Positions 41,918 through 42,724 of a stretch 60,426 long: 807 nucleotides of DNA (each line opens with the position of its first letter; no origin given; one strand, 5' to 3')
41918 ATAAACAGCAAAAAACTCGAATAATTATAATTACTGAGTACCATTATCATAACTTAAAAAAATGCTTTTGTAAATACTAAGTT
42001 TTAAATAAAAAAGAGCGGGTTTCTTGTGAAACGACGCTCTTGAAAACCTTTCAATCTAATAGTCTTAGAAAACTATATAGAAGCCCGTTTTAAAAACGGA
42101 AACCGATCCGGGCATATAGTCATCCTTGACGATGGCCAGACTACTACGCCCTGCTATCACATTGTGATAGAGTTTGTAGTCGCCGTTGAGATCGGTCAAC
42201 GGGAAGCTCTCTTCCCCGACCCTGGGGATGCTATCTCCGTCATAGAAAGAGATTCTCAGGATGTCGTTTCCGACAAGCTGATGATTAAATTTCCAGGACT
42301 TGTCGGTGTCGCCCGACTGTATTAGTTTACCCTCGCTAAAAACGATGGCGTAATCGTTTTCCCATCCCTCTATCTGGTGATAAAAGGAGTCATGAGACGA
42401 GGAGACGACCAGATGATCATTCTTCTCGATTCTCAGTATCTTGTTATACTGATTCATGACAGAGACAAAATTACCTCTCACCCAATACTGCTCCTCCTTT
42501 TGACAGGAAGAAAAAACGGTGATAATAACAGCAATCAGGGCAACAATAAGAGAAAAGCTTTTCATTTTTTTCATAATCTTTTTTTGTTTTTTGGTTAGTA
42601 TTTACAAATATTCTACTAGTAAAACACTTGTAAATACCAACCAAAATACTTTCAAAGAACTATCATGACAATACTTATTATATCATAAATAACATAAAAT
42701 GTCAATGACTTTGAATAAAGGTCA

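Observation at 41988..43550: Second GC-rich cassette (divergent lipoprotein and secreted protein) wedged between the mreBCD promoter and ruvA, bracketed by a 10-bp direct repeat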

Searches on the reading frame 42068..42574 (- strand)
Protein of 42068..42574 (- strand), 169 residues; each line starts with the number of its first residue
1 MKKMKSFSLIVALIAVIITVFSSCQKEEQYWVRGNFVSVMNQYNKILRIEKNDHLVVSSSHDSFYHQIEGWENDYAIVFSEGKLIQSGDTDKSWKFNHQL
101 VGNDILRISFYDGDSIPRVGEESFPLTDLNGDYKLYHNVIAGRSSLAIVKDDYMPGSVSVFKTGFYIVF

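Call 7: search_protein_families(library=pfam, proteins=[window:42068-42574:-], max_evalue=1)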
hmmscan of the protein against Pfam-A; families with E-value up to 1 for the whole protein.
window:42068-42574:- (169 aa): 1 family
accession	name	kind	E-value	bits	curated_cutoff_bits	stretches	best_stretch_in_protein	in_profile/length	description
PF23973.1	DUF7299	-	0.069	13.7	27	1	25-51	43-69/77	Family of unknown function (DUF7299)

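Call 8: search_protein_families(library=ncbifam, proteins=[window:42068-42574:-], max_evalue=1)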
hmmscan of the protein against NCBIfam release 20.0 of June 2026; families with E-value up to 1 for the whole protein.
window:42068-42574:- (169 aa): 5 families
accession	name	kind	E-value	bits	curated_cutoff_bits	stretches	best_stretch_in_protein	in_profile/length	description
NF045850.1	ABC_Mplas_LP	subfamily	0.0062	14.6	100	1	3-53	3-54/874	OppA family ABC transporter substrate-binding lipoprotein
NF045963.1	MAG3240_fam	subfamily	0.019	13.7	160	1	1-87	1-84/565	MAG3240 family lipoprotein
NF051862.1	BT4005_BT4719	subfamily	0.038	13.8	60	1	7-60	4-63/211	NigD1/NigD2 family lipoprotein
NF001851.0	PRK00571.2-4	equivalog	0.13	12.3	131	1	10-48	43-81/135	F0F1 ATP synthase subunit epsilon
NF045871.1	MBA_Nterm_para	domain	0.14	11.9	55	0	2-28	5-31/132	MBA family surface membrane protein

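Call 10: find_homologous_proteins(query=window:42068-42574:-, max_evalue=0.01)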
Query window:42068-42574:- (169 aa): 7 proteins with E <= 0.01 among 37 candidates.
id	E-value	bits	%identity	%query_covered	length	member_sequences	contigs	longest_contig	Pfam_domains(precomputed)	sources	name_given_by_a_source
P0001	6.7e-108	376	100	100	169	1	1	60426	-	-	-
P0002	9.9e-81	287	77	98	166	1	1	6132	-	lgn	-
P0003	5.0e-79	282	73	100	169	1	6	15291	-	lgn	-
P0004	6.5e-79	281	75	100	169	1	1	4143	-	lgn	-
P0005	1.3e-77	277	74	100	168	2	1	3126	-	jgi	jgi:hypothetical protein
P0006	7.4e-77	275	72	98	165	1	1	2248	-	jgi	jgi:hypothetical protein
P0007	4.4e-76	272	70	100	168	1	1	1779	-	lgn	-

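Call 12: find_encoding_contigs(protein=P0003, flank=8000, max_places=6)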
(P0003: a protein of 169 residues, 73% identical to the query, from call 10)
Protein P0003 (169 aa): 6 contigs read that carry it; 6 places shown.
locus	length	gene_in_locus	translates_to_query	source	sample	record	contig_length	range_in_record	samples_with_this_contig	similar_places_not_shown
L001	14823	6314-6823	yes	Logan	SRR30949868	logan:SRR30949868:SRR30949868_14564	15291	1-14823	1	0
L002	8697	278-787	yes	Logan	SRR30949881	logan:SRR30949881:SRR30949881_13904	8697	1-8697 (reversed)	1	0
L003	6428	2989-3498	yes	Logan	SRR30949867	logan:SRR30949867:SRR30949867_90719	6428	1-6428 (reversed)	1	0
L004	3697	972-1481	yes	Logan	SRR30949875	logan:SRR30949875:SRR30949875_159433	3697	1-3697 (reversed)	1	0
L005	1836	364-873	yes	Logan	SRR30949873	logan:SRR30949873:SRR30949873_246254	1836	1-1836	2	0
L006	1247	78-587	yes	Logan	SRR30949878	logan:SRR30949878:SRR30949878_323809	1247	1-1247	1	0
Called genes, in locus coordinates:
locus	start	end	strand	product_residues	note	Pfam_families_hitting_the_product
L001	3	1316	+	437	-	?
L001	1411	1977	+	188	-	PF04011:LemA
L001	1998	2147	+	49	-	-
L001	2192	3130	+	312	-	PF05569:Peptidase_M56 (faint), PF01435:Peptidase_M48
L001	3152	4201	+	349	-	PF00224:PK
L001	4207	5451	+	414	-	PF01136:Peptidase_U32, PF16325:Peptidase_U32_C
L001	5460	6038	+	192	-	PF01330:RuvA_N, PF14520:HHH_5, PF07499:RuvA_C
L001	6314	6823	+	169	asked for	-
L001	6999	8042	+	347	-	PF00022:Actin (weak), PF06723:MreB_Mbl, PF00012:HSP70, PF14450:FtsA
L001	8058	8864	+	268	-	PF04085:MreC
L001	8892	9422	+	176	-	-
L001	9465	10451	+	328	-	PF00294:PfkB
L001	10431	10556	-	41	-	-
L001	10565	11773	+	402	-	PF13173:AAA_14, PF13401:AAA_22 (faint), PF13635:DUF4143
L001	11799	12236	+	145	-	PF00072:Response_reg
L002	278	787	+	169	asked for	-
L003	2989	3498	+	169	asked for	-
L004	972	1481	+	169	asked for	-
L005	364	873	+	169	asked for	-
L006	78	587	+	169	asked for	-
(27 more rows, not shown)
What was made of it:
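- One allele is identical in six samples (call 12).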

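Call 13: find_encoding_contigs(protein=P0002, flank=8000, max_places=4)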
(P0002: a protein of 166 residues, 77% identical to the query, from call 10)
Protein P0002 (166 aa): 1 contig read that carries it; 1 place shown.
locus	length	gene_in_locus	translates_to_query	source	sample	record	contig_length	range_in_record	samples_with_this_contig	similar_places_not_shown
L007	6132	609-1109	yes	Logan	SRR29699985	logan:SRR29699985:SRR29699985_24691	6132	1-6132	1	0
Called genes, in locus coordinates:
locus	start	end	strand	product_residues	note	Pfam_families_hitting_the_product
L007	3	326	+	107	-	?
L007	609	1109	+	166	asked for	-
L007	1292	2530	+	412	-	PF00587:tRNA-synt_2b, PF03129:HGTP_anticodon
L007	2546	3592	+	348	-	PF00022:Actin (faint), PF06723:MreB_Mbl, PF00012:HSP70, PF08841:DDR (faint), PF14450:FtsA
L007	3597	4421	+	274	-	PF04085:MreC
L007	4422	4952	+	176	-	PF04093:MreD (weak)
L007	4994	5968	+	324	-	PF00294:PfkB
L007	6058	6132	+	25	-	?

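Call 14: find_encoding_contigs(protein=P0004, flank=8000, max_places=4)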
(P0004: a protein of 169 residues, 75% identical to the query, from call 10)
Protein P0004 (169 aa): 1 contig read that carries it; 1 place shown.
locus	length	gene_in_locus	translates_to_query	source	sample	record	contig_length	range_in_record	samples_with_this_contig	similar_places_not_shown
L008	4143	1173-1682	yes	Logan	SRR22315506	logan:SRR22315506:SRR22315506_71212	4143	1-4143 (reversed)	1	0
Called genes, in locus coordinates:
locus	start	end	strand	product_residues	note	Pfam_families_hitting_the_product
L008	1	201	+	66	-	?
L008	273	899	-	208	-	-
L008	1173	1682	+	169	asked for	-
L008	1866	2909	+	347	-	PF00022:Actin (weak), PF06723:MreB_Mbl, PF00012:HSP70, PF14450:FtsA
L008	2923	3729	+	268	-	PF04085:MreC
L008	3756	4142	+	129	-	?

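Call 17: find_encoding_contigs(protein=P0005, flank=8000, max_places=3)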
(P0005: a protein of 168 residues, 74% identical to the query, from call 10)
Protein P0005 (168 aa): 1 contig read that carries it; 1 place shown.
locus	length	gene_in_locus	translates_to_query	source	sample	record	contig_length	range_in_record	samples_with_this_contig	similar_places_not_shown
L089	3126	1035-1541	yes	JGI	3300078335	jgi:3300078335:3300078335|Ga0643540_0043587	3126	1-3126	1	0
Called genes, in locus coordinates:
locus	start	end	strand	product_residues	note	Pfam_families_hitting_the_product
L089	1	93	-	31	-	?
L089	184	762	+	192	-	PF01330:RuvA_N, PF00633:HHH (faint), PF14520:HHH_5, PF07499:RuvA_C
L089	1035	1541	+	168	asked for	-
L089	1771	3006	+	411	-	PF00587:tRNA-synt_2b, PF03129:HGTP_anticodon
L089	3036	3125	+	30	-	?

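Call 18: find_encoding_contigs(protein=P0006, flank=8000, max_places=3)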
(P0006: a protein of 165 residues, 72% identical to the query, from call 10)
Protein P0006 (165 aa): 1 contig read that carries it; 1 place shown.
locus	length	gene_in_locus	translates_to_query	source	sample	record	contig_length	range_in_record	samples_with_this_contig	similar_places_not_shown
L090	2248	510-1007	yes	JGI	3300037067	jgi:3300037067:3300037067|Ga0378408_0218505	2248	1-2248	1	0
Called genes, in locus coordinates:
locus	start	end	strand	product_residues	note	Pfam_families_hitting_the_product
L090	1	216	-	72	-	?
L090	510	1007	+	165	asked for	-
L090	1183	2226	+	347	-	PF00022:Actin (weak), PF06723:MreB_Mbl, PF00012:HSP70, PF14450:FtsA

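Call 25: find_encoding_contigs(protein=P0007, flank=8000, max_places=3)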
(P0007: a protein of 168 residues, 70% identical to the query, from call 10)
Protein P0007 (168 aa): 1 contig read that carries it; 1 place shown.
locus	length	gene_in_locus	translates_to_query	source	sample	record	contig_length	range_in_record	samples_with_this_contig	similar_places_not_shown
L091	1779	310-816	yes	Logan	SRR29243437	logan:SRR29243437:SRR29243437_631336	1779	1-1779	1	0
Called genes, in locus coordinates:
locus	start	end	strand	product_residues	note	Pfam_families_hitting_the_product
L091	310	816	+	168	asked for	-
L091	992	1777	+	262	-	?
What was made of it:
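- The lipoprotein gene lies between ruvA and the proS/mreB promoter in contigs from at least 7 datasets: the SRR309498xx series, SRR29699985, SRR22315506, SRR29243437, JGI 3300078335 and 3300037067, and the window (calls 12-14, 17, 18, 25).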

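Call 36: predict_structure(alignment_id=A1)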
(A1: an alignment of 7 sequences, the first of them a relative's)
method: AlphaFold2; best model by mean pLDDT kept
length: 169 residues; sequences in the alignment: 7
mean_pLDDT: 58.1   pTM: 0.56
mean pLDDT of the five models: 58.1, 49.0, 44.5, 36.1, 32.9
residues with pLDDT >= 90: 0; 70-90: 42; 50-70: 85; < 50: 42
segments of 3 or more residues with pLDDT < 50: 23-27, 88-94, 113-123, 154-169
pLDDT, mean of each block of 10 residues (from residue 1): 62 73 51 76 68 59 55 58 49 56 75 40 56 73 63 40 31
secondary structure, 60 per line:
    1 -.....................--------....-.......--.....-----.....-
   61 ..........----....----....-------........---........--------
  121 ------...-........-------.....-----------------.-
elements in order: H2-22 E31-34 H36-42 E45-49 E55-59 H61-70 E75-78 E83-86 E94-101 E105-112 E131-138 E146-150

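Call 37: search_protein_representatives(alignment_id=A1)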
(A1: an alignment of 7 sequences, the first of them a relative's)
Query: 7 sequences, 169 profile positions. Proteins with E-value up to 0.001 (for the whole library): 3; up to 1e-10: 1; up to 1e-30: 1. The best 3 are listed.
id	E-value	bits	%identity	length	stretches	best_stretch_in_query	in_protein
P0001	3.5e-99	346.2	-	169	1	1-169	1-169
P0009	2.8e-08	50.4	-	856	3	41-109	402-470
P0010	6.8e-06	42.6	-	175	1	9-167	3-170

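Call 40: find_homologous_proteins(query=A3, max_evalue=0.01)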
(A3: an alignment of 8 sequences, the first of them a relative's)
Query A3 (8 sequences) (169 aa, profile of the alignment): 8 proteins with E <= 0.01 among 2319 candidates.
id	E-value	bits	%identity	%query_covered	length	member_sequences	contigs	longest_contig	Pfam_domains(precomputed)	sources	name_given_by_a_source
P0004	9.6e-92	324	75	100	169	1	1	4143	-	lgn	-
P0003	1.7e-91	323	73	100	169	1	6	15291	-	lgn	-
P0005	9.1e-90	317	74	100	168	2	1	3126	-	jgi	jgi:hypothetical protein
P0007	1.0e-89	317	70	100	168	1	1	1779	-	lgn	-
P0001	1.5e-89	316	100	100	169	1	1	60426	-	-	-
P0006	1.2e-88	314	72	98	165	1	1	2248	-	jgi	jgi:hypothetical protein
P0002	3.3e-88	312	77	98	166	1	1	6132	-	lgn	-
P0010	2.9e-59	218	26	93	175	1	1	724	-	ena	-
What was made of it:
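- On Bacteroidota surface lipoprotein with LES: No homolog was found outside this context (calls 10, 37, 40).
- Closest known: Surface-exposed lipoproteins of Bacteroidota that carry the lipoprotein export signal. Different: No Bacteroidota homolog was found (calls 10, 37, 40).
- No homolog outside this clade's context was found among 5.8 billion proteins or 1.84 billion representatives (calls 10, 37, 40).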

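Call 42: find_encoding_contigs(protein=P0010, flank=3000, max_places=3)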
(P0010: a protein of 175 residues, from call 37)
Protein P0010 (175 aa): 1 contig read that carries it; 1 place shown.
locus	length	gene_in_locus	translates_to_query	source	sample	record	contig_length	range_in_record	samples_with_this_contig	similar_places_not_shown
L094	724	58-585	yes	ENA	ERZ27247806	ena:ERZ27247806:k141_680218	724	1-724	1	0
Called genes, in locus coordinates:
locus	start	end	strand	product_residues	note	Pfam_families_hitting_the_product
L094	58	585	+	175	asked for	-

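Call 43: fold_search(model_id=the predicted structure, library=pdb)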
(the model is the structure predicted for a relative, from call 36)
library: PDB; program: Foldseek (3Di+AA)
matches with E <= 10: 200; with E <= 0.001: 0
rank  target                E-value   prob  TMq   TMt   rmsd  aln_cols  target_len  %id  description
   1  4gj4_D                1.3e+00  0.04  0.15  0.20  11.8       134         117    8  The Crystal Structure of the soluble Guanylate Cyclase PAS alpha domain from Manduca sexta (released 2013-08-14)
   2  4u3q_B                2.3e+00  0.04  0.17  0.24   8.2       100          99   13  Crystal Structure of Recombinant TP0435 from Treponema pallidum (released 2014-10-22)
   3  3cr6                  2.4e+00  0.02  0.16  0.17  13.2       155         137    5  Crystal Structure of the R132K:R111L:A32E Mutant of Cellular Retinoic Acid Binding Protein Type II Complexed with C15-al (released 2009-03-17)
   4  3w37_A                2.7e+00  0.03  0.14  0.04  12.5       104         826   14  Sugar beet alpha-glucosidase with acarbose (released 2013-05-29)
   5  8vbe_A                2.7e+00  0.03  0.13  0.06  13.8       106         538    9  Kinetic intermediate states of HIV-1 RT DNA synthesis captured by cryo-EM (released 2024-12-11)
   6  6uis_A                2.7e+00  0.03  0.13  0.05  13.6       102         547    9  HIV-1 M184V reverse transcriptase-DNA complex with dCTP (released 2019-12-25)
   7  8cgm_A                2.7e+00  0.01  0.12  0.11  13.4       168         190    8  Structure of the lipoprotein transporter LolA from Porphyromonas gingivalis (released 2023-06-21)
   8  3wem_A                2.9e+00  0.06  0.14  0.03  12.7        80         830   18  Sugar beet alpha-glucosidase with acarviosyl-maltotetraose (released 2014-07-16)
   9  6s99_A                2.9e+00  0.04  0.16  0.23  15.9       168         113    6  Dimethylated fusion protein of RSL and trimeric coiled coil in complex with cucurbit[7]uril (released 2020-08-26)
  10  5fm5_M                2.9e+00  0.02  0.11  0.14  14.6        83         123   14  Crystal structure of the myomesin:obscurin-like-1 complex (released 2016-11-23)
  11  1y6n_R                2.9e+00  0.02  0.13  0.12  21.9       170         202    5  Crystal structure of Epstein-Barr virus IL-10 mutant (A87I) complexed with the soluble IL-10R1 chain (released 2005-05-03)
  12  3t1w                  2.9e+00  0.01  0.12  0.06  18.5       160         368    8  Structure of the four-domain fragment Fn7B89 of oncofetal fibronectin (released 2012-03-21)
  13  2grg_MODEL_1_A        3.0e+00  0.03  0.14  0.21  14.8       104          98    9  Solution NMR Structure of Protein YNR034W-A from Saccharomyces cerevisiae. Northeast Structural Genomics Conso (released 2006-05-23)
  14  3drs_A                3.0e+00  0.03  0.13  0.06  13.7       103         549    9  HIV reverse transcriptase K103N mutant in complex with inhibitor R8D (released 2008-10-14)
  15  3lp1_A                3.0e+00  0.03  0.13  0.05  13.5       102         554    9  HIV-1 reverse transcriptase with inhibitor (released 2010-06-09)
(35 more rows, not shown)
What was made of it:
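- Foldseek returns nothing below E = 1 (call 43).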

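Call 49: search_protein_families(library=phrogs, proteins=[window:42068-42574:-], max_evalue=0.1)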
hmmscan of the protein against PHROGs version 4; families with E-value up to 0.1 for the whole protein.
window:42068-42574:- (169 aa): 0 families

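Call 60: search_solved_structures(query=A3, max_evalue=1)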
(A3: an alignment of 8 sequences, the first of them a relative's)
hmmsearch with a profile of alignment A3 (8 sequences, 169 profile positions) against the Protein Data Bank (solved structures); distinct sequences matched with E-value up to 1: 2.
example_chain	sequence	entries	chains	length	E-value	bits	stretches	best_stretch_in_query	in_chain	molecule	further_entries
2oa2_A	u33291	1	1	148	0.13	15.5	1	74-152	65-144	BH2720 protein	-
7ybd_A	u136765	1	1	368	0.3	14.4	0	94-145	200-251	Beta sliding clamp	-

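Call 89: find_related_loci(query=A3, collection=viral_contigs, flank=5000)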
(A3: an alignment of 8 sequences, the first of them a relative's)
Query A3 (169 aa) in viral_contigs; peptide patterns used: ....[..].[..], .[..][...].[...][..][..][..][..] (x = any residue, [..] = any of these).
44 stretches matched a pattern, but none encodes a relative of the query by tblastn (E <= 1e-3).

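Call 91: search_dna_similar(query=P0001, collection=plasmids, mode=protein, max_evalue=0.001, max_rows=5)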
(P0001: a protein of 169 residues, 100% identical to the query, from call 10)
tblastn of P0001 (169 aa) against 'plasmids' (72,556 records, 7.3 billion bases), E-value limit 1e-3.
No match.

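Call 92: search_dna_similar(query=P0001, collection=phages, mode=protein, max_evalue=0.001, max_rows=5)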
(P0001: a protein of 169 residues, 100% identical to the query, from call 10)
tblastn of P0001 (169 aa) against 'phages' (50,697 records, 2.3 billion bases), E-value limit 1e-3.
No match.
